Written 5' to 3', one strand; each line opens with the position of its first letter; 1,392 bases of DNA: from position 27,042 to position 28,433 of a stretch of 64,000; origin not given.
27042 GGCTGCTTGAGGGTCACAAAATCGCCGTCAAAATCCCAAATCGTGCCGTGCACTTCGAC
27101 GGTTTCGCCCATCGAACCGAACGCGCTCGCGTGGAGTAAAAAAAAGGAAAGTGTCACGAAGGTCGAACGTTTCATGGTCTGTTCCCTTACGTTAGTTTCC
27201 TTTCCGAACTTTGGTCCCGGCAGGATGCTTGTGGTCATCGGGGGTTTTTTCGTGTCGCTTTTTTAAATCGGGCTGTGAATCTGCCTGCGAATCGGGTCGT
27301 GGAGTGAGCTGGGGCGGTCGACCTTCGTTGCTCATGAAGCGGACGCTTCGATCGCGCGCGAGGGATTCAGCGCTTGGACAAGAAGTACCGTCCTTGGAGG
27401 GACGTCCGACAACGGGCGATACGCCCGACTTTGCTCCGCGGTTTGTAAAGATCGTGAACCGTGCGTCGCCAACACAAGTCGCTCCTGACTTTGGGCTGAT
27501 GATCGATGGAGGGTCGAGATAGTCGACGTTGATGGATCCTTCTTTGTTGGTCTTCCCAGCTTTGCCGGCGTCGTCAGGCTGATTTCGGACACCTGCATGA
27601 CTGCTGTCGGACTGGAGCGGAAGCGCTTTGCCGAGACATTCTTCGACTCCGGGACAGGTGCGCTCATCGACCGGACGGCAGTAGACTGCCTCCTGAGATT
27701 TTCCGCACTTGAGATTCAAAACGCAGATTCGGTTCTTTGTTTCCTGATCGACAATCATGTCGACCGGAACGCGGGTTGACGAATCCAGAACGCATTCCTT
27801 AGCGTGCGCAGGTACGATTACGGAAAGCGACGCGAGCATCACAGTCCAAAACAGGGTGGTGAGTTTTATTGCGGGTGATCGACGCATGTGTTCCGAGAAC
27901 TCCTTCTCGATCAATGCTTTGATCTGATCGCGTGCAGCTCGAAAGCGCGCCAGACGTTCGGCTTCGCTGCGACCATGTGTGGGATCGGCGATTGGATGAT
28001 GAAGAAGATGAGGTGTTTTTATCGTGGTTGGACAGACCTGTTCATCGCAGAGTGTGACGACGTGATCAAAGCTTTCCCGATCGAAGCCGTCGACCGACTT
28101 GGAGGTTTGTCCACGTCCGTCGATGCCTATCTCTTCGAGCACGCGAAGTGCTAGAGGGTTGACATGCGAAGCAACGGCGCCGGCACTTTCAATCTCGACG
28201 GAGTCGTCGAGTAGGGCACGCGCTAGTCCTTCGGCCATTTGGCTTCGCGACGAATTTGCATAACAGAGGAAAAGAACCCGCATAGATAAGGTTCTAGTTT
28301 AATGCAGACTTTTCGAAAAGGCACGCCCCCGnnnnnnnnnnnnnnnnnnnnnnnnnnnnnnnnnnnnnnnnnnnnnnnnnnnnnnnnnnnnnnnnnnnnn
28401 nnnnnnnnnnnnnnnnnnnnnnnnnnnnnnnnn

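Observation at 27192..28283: In-frame fusion of an ArsC/LMW-PTP domain to a complete signal-peptide plus Cys-rich protein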

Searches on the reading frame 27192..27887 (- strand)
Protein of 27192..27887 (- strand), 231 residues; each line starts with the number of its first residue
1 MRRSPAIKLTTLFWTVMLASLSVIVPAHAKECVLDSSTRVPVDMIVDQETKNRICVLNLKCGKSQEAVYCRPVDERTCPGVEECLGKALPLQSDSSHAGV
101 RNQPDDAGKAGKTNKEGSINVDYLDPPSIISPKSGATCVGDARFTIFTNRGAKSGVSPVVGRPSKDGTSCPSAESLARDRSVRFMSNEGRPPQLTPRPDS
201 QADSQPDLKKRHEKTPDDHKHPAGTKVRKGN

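Call 3: search_protein_families(library=pfam, proteins=[window:27192-27887:-], max_evalue=1)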
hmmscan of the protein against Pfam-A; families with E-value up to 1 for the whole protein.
window:27192-27887:- (231 aa): 0 families

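Call 4: search_protein_families(library=ncbifam, proteins=[window:27192-27887:-], max_evalue=1)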
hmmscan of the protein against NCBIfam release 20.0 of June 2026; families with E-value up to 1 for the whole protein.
window:27192-27887:- (231 aa): 0 families

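Call 7: find_homologous_proteins(query=window:27192-27887:-, max_evalue=0.01)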
Query window:27192-27887:- (231 aa): 1 proteins with E <= 0.01 among 104 candidates.
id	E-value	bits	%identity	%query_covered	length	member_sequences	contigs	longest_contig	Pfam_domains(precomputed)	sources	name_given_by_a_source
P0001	7.8e-151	518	100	100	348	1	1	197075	PF01451.28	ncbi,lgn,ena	-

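Call 9: list_cluster_members(proteins=[P0001])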
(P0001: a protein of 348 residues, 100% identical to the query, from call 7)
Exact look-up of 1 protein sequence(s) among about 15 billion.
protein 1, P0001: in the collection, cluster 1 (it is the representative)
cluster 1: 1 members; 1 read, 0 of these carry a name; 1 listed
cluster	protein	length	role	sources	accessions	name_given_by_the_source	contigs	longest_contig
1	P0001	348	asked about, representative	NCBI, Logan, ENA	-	-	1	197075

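Call 10: find_encoding_contigs(protein=P0001, flank=10000, max_places=6)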
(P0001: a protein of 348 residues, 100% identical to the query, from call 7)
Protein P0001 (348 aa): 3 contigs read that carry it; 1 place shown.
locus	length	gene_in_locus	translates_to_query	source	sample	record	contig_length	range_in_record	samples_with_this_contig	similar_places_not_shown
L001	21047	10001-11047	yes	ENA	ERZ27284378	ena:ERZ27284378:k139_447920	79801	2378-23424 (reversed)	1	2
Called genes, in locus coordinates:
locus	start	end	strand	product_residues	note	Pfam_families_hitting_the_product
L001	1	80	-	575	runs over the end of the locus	PF05231:MASE1, PF00512:HisKA, PF02518:HATPase_c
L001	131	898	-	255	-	-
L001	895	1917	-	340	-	PF00413:Peptidase_M10 (weak)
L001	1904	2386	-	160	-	-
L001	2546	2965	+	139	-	PF14347:DUF4399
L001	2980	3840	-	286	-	-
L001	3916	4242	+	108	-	-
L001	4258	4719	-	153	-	-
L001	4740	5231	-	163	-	-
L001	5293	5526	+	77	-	PF13711:DUF4160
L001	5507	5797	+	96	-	PF14384:BrnA_antitoxin (weak)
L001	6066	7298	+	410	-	-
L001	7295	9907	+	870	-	PF07719:TPR_2 (faint), PF13176:TPR_7 (faint), PF13371:TPR_9 (faint), PF13424:TPR_12 (faint), PF13428:TPR_14 (faint), PF00515:TPR_1 (faint), PF12895:ANAPC3 (faint), PF13432:TPR_16 (weak), +4 more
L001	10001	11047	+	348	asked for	PF01451:LMWPc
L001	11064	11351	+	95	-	-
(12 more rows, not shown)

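Call 19: search_protein_representatives(protein=window:27192-27887:-)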
Query: 231 residues. Proteins with E-value up to 0.001 (for the whole library): 3; up to 1e-10: 2; up to 1e-30: 1. The best 3 are listed.
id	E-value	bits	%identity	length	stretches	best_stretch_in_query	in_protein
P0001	2.5e-151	518.0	100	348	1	1-231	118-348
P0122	2.9e-25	105.6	38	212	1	28-204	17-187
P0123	3.3e-05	40.0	41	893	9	114-145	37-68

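Call 21: find_encoding_contigs(protein=P0122, flank=10000, max_places=6)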
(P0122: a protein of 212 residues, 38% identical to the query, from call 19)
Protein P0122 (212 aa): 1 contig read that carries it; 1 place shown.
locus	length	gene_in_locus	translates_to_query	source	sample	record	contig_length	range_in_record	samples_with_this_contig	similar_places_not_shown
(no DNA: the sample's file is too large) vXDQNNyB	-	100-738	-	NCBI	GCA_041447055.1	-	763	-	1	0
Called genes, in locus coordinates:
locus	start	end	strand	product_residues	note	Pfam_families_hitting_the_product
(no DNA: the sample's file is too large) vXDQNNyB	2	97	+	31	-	?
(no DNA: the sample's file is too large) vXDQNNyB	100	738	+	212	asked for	-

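Call 24: find_related_loci(query=A2, collection=genome_contigs, flank=10000)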
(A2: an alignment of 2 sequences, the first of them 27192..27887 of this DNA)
Query A2 (231 aa) in genome_contigs; peptide patterns used: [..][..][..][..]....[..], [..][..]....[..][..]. (x = any residue, [..] = any of these).
26 stretches matched a pattern, but none encodes a relative of the query by tblastn (E <= 1e-3).

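Call 25: find_related_loci(query=A2, collection=metagenome_contigs, flank=10000)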
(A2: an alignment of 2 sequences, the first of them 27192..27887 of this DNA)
Query A2 (231 aa) in metagenome_contigs; peptide patterns used: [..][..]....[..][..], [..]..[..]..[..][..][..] (x = any residue, [..] = any of these).
195 stretches matched a pattern, but none encodes a relative of the query by tblastn (E <= 1e-3).

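Call 27: find_homologous_proteins(query=P0122, max_evalue=0.01)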
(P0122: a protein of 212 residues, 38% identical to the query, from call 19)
Query P0122 (212 aa): 3 proteins with E <= 0.01 among 675 candidates.
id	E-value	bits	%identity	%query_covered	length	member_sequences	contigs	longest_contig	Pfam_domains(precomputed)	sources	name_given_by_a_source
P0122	3.6e-133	460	100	100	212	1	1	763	-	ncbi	-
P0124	4.6e-112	391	82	92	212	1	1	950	-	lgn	-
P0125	3.7e-71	257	64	84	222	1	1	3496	-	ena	-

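Call 28: find_encoding_contigs(protein=P0125, flank=10000)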
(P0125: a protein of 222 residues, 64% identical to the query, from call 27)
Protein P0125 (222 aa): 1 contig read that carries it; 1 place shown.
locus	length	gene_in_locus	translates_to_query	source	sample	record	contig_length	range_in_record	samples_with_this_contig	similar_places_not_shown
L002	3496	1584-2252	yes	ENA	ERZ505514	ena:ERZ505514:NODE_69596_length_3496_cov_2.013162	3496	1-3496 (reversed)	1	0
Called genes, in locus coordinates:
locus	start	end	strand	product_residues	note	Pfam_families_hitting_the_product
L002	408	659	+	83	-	-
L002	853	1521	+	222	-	-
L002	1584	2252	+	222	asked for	-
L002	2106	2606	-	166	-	-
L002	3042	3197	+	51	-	-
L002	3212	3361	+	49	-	-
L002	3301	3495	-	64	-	?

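Call 29: find_encoding_contigs(protein=P0124, flank=10000)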
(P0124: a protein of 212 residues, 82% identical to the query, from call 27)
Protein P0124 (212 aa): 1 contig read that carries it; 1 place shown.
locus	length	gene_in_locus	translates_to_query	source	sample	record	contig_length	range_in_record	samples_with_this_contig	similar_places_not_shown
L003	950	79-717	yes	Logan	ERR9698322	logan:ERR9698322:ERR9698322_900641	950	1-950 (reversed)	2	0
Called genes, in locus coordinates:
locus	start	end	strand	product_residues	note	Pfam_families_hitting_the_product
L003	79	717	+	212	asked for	-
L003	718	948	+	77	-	?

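Call 46: predict_structure(alignment_id=A3)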
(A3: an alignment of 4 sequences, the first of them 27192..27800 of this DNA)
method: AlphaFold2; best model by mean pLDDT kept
length: 202 residues; sequences in the alignment: 4
mean_pLDDT: 56.9   pTM: 0.47
mean pLDDT of the five models: 56.9, 56.2, 56.1, 54.8, 52.4
residues with pLDDT >= 90: 0; 70-90: 50; 50-70: 83; < 50: 69
segments of 3 or more residues with pLDDT < 50: 7-10, 66-85, 158-191, 193-202
pLDDT, mean of each block of 10 residues (from residue 1): 50 63 71 63 76 72 47 37 52 68 65 70 66 71 72 56 35 29 34 44 39
secondary structure, 60 per line:
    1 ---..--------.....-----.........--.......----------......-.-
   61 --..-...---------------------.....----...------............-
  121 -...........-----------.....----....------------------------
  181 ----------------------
elements in order: E14-18 E24-32 E35-41 H52-57 E90-94 E99-101 E108-119 E122-132 H144-148 E153-156

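Call 48: search_protein_families(library=pfam, alignment_id=A3, max_evalue=1)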
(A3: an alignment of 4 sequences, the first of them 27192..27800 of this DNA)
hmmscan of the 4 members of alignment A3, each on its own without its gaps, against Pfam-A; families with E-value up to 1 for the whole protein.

A. member 1, window:27192-27800:- (202 aa): 0 families

B. families by the number of members that match (of 4 scanned): 1 family
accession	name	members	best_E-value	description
PF14625.12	Lustrin_cystein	2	0.1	Lustrin, cysteine-rich repeated domain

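Call 50: search_solved_structures(query=A3, max_evalue=1)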
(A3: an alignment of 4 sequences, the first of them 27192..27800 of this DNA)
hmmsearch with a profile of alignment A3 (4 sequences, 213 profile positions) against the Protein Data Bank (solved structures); distinct sequences matched with E-value up to 1: 0.

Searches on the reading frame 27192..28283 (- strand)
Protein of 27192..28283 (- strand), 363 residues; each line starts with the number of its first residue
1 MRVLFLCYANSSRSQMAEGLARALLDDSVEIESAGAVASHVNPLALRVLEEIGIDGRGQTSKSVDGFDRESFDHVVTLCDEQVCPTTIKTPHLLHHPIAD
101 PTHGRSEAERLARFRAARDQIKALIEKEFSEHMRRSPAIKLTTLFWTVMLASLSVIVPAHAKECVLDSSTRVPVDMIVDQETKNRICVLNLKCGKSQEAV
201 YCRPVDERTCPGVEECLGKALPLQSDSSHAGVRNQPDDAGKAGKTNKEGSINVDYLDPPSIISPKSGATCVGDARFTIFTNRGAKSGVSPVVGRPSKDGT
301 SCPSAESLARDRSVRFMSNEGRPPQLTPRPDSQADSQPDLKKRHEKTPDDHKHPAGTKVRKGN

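Call 3: search_protein_families(library=pfam, proteins=[window:27192-28283:-], max_evalue=1)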
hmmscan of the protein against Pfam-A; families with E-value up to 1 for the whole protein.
window:27192-28283:- (363 aa): 2 families
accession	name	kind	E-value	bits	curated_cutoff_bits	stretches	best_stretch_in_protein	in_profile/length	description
PF01451.26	LMWPc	-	1e-14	55.4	23.2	1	3-125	1-140/144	Low molecular weight phosphotyrosine protein phosphatase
PF07369.16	DUF1488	-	0.19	12.2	22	1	104-135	44-75/82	Protein of unknown function (DUF1488)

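Call 4: search_protein_families(library=ncbifam, proteins=[window:27192-28283:-], max_evalue=1)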
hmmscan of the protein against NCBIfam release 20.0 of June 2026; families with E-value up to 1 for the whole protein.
window:27192-28283:- (363 aa): 3 families
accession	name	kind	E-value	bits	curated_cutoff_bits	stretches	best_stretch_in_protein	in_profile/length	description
TIGR02691.1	arsC_pI258_fam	equivalog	3.7e-27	95.1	174.3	1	3-126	1-127/129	arsenate reductase (thioredoxin)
TIGR02689.1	ars_reduc_gluta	equivalog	2e-24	86.2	157.6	1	2-127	2-124/126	arsenate reductase, glutathione/glutaredoxin type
NF010053.0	PRK13530.1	subfamily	2.9e-22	79.4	215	1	3-131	6-130/133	arsenate reductase (thioredoxin)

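Call 6: find_encoding_contigs(protein=window:27192-28283:-, flank=6000, max_places=6)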
Protein window:27192-28283:- (363 aa): no gene with exactly this product is on record in the collection.

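Call 54: find_related_loci(query=window:27192-28283:-, collection=metagenome_contigs, flank=6000)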
Query window:27192-28283:- (363 aa) in metagenome_contigs; peptide patterns used: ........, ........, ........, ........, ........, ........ (x = any residue, [..] = any of these).
188 stretches matched a pattern; 1 encode a relative of the query (tblastn E <= 1e-3); 1 distinct loci.
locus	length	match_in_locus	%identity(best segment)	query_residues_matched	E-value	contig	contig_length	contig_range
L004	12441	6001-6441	34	1-143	6e-14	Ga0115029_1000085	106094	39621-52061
